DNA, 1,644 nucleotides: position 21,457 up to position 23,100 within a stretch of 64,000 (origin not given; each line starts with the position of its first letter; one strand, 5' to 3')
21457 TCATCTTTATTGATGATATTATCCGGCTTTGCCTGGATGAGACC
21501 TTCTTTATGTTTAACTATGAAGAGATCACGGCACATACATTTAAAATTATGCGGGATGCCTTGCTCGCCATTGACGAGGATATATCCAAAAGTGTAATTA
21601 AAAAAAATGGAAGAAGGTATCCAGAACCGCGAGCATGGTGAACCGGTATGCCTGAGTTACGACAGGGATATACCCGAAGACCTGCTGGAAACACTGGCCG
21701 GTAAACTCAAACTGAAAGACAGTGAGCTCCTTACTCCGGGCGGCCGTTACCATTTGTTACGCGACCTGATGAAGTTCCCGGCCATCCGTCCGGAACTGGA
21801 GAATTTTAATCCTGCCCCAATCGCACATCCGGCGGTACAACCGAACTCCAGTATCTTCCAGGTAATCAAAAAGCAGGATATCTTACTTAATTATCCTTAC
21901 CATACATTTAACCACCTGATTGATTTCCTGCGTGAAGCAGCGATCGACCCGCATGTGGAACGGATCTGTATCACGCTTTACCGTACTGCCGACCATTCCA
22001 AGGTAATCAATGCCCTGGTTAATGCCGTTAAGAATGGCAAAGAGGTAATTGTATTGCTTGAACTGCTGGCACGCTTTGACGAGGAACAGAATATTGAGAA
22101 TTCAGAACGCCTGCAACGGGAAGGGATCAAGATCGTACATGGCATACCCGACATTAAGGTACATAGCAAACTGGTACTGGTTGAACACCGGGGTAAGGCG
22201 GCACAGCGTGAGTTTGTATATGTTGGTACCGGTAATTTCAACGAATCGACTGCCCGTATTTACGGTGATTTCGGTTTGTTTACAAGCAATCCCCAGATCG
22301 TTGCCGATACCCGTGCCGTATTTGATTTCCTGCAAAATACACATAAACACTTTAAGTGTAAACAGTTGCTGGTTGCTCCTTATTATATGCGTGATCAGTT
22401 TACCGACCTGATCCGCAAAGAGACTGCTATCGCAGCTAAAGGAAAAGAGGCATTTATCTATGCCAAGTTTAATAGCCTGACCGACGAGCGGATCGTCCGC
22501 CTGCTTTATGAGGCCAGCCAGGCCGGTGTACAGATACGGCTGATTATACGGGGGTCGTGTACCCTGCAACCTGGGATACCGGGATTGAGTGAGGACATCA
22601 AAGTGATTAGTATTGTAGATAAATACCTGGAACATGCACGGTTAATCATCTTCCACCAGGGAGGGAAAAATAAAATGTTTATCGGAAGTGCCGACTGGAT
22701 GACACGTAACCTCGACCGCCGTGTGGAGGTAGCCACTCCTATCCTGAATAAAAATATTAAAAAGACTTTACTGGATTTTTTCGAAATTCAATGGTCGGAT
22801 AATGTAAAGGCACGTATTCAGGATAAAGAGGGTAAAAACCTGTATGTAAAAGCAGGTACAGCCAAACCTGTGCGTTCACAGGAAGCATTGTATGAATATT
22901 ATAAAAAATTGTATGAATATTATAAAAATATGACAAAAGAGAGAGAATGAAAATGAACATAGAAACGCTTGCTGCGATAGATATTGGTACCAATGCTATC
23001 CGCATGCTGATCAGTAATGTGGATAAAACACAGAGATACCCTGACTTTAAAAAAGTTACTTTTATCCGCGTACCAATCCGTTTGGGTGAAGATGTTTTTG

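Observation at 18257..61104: Family B: 255-270-bp elements with conserved multi-hairpin architecture, compensatory base-pair changes and strand-consistent G-U wobbles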

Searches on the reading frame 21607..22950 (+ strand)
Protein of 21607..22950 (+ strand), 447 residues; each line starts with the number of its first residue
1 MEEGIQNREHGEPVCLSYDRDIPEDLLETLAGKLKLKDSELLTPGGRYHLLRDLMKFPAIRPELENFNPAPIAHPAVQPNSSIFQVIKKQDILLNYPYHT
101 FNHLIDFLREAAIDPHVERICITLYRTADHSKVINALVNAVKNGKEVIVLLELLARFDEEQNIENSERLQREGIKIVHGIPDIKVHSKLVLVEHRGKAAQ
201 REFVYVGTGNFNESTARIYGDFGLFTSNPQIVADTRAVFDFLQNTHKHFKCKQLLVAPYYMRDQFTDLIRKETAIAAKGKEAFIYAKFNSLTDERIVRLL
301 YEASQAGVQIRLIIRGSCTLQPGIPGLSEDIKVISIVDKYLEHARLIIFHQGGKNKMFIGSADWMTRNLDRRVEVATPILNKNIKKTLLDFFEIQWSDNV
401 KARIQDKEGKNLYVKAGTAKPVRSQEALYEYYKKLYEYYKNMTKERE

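Call 81: search_protein_families(library=pfam, proteins=[window:21607-22950:+], max_evalue=0.00001)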
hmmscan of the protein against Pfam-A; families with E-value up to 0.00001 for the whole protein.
window:21607-22950:+ (447 aa): 4 families
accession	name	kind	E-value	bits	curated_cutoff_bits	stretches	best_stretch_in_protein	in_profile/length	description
PF13090.12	PP_kinase_C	-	1.2e-68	230.4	25.8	1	254-425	1-172/172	Polyphosphate kinase C-terminal domain 2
PF17941.7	PP_kinase_C_1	-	2.5e-67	226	25.7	1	82-247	1-166/167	Polyphosphate kinase C-terminal domain 1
PF13091.12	PLDc_2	-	1.2e-18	67.7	27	2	118-240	10-129/132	PLD-like domain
PF02503.22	PP_kinase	-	2.5e-10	40.8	31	1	1-57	128-183/183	Polyphosphate kinase middle domain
